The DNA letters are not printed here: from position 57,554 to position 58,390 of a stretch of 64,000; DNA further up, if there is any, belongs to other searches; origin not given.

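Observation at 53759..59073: Candidate undescribed defence module: solitary PglX-like methyltransferase + Pro-rich micro-ORF + 2-TM SLATT-like protein + ECF sigma factor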

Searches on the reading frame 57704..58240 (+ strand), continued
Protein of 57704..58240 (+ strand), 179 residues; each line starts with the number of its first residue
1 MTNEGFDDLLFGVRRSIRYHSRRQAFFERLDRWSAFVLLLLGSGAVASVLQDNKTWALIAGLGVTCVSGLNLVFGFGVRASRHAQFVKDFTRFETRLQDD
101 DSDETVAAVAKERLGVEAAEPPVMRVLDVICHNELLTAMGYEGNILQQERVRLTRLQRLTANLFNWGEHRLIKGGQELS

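Call 55: get_annotated_region(hit=H11, flank=6000)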
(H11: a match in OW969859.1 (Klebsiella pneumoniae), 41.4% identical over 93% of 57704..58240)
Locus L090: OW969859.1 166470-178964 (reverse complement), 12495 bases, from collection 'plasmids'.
description: Klebsiella pneumoniae isolate 1961 genome assembly, plasmid: P2
organism: Klebsiella pneumoniae (NCBI taxid 573)
taxonomy: Bacteria; Pseudomonadota; Gammaproteobacteria; Enterobacterales; Enterobacteriaceae; Klebsiella; Klebsiella pneumoniae
host: -; source: Homo sapiens; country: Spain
typing (MOB-suite, as given by PLSDB): non-mobilizable; replicon IncFIB,IncU
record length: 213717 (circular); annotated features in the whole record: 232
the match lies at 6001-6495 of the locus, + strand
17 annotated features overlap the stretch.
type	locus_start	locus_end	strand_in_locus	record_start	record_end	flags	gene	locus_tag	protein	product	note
CDS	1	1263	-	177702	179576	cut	-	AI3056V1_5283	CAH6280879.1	hypothetical protein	-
CDS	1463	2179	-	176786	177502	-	-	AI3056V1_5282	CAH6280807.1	hypothetical protein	-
CDS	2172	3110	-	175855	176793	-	-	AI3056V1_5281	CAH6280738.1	hypothetical protein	-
CDS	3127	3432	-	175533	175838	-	-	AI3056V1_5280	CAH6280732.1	hypothetical protein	-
CDS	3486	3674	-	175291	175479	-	-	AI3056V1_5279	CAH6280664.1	hypothetical protein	-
CDS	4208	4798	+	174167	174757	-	-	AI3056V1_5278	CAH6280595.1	hypothetical protein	-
CDS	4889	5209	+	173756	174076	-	-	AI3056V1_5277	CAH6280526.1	hypothetical protein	-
CDS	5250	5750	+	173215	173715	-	-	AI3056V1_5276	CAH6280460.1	hypothetical protein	-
CDS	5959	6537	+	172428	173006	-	-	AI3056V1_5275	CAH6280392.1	hypothetical protein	-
CDS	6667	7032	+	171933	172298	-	-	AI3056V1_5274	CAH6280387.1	hypothetical protein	-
CDS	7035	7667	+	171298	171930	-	-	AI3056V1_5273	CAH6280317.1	Membrane-bound lytic murein transglycosylase F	-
CDS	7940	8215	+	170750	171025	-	-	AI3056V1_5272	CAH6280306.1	hypothetical protein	-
CDS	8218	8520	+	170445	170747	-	-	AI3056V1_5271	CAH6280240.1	hypothetical protein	-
CDS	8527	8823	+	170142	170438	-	-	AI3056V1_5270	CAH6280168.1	hypothetical protein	-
CDS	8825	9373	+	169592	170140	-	-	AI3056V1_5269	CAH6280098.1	hypothetical protein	-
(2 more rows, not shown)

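Call 84: predict_structure(alignment_id=A7)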
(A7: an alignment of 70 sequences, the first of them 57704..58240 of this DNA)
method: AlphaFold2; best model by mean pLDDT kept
length: 179 residues; sequences in the alignment: 70
mean_pLDDT: 94.6   pTM: 0.86
mean pLDDT of the five models: 94.6, 93.2, 92.9, 91.6, 91.1
residues with pLDDT >= 90: 162; 70-90: 12; 50-70: 5; < 50: 0
segments of 3 or more residues with pLDDT < 50: none
pLDDT, mean of each block of 10 residues (from residue 1): 87 98 98 98 97 97 97 96 98 98 97 98 96 96 92 94 90 72
secondary structure, 60 per line:
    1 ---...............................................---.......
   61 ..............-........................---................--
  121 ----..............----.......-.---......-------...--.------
elements in order: H4-50 H54-74 H76-99 H103-118 H125-138 H143-149 H155-160

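Call 87: fold_search(model_id=the predicted structure, library=pdb)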
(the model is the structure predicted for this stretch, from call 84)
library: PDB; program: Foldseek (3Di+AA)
matches with E <= 10: 177; with E <= 0.001: 0
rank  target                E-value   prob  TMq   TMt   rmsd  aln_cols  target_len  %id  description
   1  9s98_B                7.0e-01  0.66  0.38  0.36  17.7       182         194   11  CdvB2 filament - high twist, class A (released 2026-01-28)
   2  9s97_A                7.0e-01  0.33  0.28  0.27  17.5       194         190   10  CdvB2 filament - low twist (released 2026-01-28)
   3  9s9k_A                9.1e-01  0.51  0.29  0.29  13.3       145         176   10  S. islandicus CdvB (semi open) (released 2026-01-28)
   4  5ew5_A                9.6e-01  0.21  0.24  0.12  13.4       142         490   15  Crystal Structure of Colicin E9 In Complex with Its Immunity Protein Im9 (released 2016-07-20)
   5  9s9k_B                1.0e+00  0.51  0.29  0.30  13.3       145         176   10  S. islandicus CdvB (semi open) (released 2026-01-28)
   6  7o3w_A                1.1e+00  0.91  0.47  0.40  18.7       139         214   10  Structural basis for VIPP1 oligomerization and maintenance of thylakoid membrane integrity (released 2021-06-30)
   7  4whe                  1.2e+00  0.90  0.42  0.53   6.6       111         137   17  Crystal structure of E. coli phage shock protein A (PspA 1-144) (released 2015-09-02)
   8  9s98_C                1.2e+00  0.23  0.27  0.26  13.6       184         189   12  CdvB2 filament - high twist, class A (released 2026-01-28)
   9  3ihu_A                1.3e+00  0.23  0.21  0.19  18.6       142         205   13  Crystal structure of DNA binding protein (YP_298823.1) from Ralstonia eutropha JMP134 at 1.92 A resolution (released 2009-08-11)
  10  9s99_B                1.4e+00  0.35  0.34  0.31  14.9       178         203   11  CdvB2 filament - high twist, class B (released 2026-01-28)
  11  1jch_A                1.5e+00  0.18  0.24  0.13  13.6       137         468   12  Crystal Structure of Colicin E3 in Complex with its Immunity Protein (released 2001-11-30)
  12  2ysu_B                1.8e+00  0.20  0.26  0.36   9.4       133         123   15  Structure of the complex between BtuB and Colicin E2 receptor binding domain (released 2007-06-19)
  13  4mu6                  1.8e+00  0.11  0.21  0.14  19.9       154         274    9  Crystal Structure of the N-terminal domain of Effector Protein LegC3 from Legionella pneumophila (released 2013-12-11)
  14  8qbs                  2.1e+00  0.75  0.46  0.42  19.2       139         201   11  Cryo-EM structure of Vipp1-F197K/L200K helical filament with lattice 1 (Vipp1-F197K/L200K_L1) (released 2024-09-11)
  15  7nsu_D                2.1e+00  0.18  0.25  0.15   9.0       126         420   13  ColicinE9 intact translocation complex (released 2021-08-11)
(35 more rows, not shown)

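Call 88: fold_search(model_id=the predicted structure, library=viral)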
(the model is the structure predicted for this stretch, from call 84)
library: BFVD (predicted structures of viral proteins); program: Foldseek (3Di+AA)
matches with E <= 10: 338; with E <= 0.001: 0
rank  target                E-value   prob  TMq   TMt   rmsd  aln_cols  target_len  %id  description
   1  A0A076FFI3            4.5e-03  1.00  0.64  0.50   3.4       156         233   16  SLATT domain-containing protein [Aureococcus anophagefferens virus]
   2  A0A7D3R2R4            1.9e-02  1.00  0.53  0.40   9.5       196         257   17  SMODS and SLOG-associating 2TM effector domain-containing protein [Fadolivirus FV1/VV64]
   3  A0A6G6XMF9            2.1e-02  1.00  0.49  0.44   5.1       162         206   15  (no name in the UniProt tables at hand)
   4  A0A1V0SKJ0            2.5e-02  1.00  0.54  0.36   6.6       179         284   14  SMODS and SLOG-associating 2TM effector domain-containing protein [Klosneuvirus KNV1]
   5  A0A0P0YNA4            2.7e-02  1.00  0.56  0.46   7.8       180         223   12  (no name in the UniProt tables at hand)
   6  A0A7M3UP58            3.6e-02  1.00  0.63  0.43   6.8       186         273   13  SMODS and SLOG-associating 2TM effector domain-containing protein [Pyramimonas orientalis virus]
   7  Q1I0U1                3.6e-02  1.00  0.51  0.48  10.5       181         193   11  Uncharacterized protein VP11 [Micromonas pusilla reovirus (isolate Netherlands/2005)]
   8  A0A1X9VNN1            4.1e-02  1.00  0.62  0.42  14.3       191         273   14  Uncharacterized protein [Mimivirus AB-566-O17]
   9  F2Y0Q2                4.1e-02  1.00  0.54  0.48   7.8       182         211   13  (no name in the UniProt tables at hand)
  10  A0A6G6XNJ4            5.5e-02  1.00  0.52  0.41  10.9       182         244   12  (no name in the UniProt tables at hand)
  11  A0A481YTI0            7.2e-02  0.99  0.49  0.34   5.8       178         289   13  SMODS and SLOG-associating 2TM effector domain-containing protein [Marseillevirus LCMAC102]
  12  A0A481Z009            7.6e-02  1.00  0.63  0.47   3.8       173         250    9  Uncharacterized protein [Mimivirus LCMiAC01]
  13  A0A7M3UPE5            7.6e-02  1.00  0.60  0.45  13.8       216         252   15  SMODS and SLOG-associating 2TM effector domain-containing protein [Pyramimonas orientalis virus]
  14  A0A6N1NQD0            8.0e-02  1.00  0.56  0.40   8.6       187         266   13  Uncharacterized protein [Tupanvirus deep ocean]
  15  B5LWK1                8.9e-02  1.00  0.60  0.64   2.4       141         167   14  Uncharacterized protein [Feldmannia species virus]
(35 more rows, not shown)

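Call 93: find_related_loci(query=A7, collection=viral_contigs, flank=6000)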
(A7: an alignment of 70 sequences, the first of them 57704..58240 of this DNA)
Query A7 (179 aa) in viral_contigs; peptide patterns used: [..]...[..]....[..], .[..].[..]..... (x = any residue, [..] = any of these).
110 stretches matched a pattern; 75 encode a relative of the query (tblastn E <= 1e-3); 75 distinct loci.
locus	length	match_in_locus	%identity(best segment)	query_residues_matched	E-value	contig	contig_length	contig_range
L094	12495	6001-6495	43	4-171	3e-42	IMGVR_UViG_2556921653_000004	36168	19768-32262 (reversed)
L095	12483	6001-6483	45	3-166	5e-41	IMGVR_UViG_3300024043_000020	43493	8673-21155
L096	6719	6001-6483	45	3-166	5e-41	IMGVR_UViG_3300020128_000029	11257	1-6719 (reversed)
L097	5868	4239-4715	44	8-168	2e-40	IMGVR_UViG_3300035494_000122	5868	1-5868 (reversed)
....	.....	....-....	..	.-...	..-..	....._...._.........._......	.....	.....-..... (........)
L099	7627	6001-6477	44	8-168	2e-40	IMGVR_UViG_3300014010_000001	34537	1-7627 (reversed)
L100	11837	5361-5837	44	8-168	2e-40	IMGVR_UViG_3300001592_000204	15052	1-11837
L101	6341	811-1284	44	8-168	2e-40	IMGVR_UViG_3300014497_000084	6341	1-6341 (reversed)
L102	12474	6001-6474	43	11-171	6e-40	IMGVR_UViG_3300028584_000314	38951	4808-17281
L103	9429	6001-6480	43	4-166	7e-40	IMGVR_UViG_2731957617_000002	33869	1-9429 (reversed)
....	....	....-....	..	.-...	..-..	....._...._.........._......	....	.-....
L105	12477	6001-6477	43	8-168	2e-39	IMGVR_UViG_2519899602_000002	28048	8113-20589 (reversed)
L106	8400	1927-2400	41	9-169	6e-39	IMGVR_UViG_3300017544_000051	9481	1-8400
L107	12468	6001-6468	44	10-168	3e-38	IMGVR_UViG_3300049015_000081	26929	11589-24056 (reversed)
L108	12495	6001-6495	44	9-175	7e-38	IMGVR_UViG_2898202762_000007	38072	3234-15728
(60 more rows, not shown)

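Call 95: find_encoding_contigs(protein=P0015, flank=9000, max_places=2)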
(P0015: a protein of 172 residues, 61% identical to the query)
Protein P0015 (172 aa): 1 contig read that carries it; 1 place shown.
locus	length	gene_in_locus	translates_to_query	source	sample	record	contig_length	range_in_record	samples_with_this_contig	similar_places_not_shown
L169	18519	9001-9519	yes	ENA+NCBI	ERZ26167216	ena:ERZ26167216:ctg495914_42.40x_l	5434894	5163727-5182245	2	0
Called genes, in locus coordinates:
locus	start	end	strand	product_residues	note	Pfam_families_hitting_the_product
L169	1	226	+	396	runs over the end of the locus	PF00155:Aminotran_1_2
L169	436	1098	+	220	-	PF00578:AhpC-TSA, PF08534:Redoxin, PF10417:1-cysPrx_C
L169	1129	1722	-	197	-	PF04892:VanZ-LLP1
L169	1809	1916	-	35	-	-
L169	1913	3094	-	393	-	PF13102:Phage_int_SAM_5 (weak), PF14659:Phage_int_SAM_3, PF22022:Phage_int_M (weak), PF00589:Phage_integrase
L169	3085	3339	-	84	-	PF12728:HTH_17 (faint)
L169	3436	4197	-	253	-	-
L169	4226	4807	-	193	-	-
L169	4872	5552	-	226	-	-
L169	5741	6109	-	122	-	-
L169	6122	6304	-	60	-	-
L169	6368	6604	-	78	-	-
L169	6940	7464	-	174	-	-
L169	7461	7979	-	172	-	PF13479:AAA_24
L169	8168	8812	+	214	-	PF10546:P63C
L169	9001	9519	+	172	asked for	-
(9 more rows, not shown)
